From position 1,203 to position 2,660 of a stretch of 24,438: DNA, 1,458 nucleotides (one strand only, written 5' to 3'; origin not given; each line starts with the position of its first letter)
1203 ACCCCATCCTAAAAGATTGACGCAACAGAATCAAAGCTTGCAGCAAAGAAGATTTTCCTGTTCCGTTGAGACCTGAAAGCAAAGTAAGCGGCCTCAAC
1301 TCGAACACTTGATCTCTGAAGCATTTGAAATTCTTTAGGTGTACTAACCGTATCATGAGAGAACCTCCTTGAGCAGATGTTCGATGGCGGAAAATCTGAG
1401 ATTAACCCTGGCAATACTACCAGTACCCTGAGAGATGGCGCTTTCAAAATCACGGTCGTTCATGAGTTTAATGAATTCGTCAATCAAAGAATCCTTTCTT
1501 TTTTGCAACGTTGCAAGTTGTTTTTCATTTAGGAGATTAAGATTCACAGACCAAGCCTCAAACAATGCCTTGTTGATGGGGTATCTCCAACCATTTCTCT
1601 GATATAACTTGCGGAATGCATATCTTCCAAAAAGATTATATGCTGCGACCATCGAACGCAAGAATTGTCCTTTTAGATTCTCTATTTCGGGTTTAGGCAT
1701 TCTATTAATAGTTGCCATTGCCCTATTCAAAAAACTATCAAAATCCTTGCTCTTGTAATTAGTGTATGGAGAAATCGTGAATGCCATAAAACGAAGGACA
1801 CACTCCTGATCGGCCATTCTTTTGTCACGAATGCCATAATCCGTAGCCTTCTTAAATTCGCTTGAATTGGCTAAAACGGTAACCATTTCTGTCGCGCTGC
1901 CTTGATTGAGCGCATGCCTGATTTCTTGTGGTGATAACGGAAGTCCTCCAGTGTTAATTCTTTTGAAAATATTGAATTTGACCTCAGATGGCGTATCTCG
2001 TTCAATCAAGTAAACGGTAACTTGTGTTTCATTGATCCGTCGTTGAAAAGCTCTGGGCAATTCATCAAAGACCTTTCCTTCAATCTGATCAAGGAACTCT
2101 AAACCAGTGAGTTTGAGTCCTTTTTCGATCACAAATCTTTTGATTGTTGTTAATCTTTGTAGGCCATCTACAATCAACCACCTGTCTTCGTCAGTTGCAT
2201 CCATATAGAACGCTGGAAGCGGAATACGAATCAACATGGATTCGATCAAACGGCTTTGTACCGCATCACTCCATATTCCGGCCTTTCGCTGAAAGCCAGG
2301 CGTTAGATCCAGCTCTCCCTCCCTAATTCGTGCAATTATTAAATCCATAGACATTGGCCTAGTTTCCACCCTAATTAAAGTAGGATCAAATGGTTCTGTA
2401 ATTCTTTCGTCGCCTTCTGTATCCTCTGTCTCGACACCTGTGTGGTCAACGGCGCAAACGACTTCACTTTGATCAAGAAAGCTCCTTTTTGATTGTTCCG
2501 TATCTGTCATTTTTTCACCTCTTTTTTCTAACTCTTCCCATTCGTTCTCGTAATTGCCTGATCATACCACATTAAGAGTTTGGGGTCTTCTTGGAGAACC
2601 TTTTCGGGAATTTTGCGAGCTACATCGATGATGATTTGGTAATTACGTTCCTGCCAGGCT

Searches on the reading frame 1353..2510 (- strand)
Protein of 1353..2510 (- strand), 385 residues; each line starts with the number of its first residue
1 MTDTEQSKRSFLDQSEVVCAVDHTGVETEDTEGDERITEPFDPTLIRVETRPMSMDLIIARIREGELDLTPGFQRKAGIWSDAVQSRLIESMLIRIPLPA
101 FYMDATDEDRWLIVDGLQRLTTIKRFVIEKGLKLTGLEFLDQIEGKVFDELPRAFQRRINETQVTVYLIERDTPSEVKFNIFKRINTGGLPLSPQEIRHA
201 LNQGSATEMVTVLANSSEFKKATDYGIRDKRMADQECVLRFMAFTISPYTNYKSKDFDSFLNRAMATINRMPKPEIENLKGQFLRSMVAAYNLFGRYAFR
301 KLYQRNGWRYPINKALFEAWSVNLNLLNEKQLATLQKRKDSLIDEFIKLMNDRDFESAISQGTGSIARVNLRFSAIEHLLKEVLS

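Call 6: search_protein_families(library=pfam, proteins=[window:1353-2510:-], max_evalue=0.01)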
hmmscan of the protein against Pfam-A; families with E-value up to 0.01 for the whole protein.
window:1353-2510:- (385 aa): 1 family
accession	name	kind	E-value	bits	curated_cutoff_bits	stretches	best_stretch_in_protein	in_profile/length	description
PF03235.19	GmrSD_N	-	2e-21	77.4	33.2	1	63-200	9-196/199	GmrSD restriction endonuclease, N-terminal domain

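Call 7: search_protein_families(library=padloc, proteins=[window:1353-2510:-], max_evalue=0.01)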
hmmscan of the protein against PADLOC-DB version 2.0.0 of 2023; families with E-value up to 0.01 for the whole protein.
window:1353-2510:- (385 aa): 5 families
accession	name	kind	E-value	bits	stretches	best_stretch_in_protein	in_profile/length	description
PDLC03877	NsnA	-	2.5e-147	489.2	1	22-384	20-383/385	-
PDLC04027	PD-T4-2_A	-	1.9e-38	130.5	1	61-375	46-356/363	-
PDLC03418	REase_II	-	1.2e-11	42.3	1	66-205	31-161/372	Type II restriction enzyme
PDLC04150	HEC-05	-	0.0006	16.8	0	102-197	170-255/583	-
PDLC04151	HEC-05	-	0.003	14.3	0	153-195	225-267/600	-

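Call 9: search_protein_families(library=ncbifam, proteins=[window:1353-2510:-], max_evalue=0.01)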
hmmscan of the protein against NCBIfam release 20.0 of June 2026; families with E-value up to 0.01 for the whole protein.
window:1353-2510:- (385 aa): 0 families
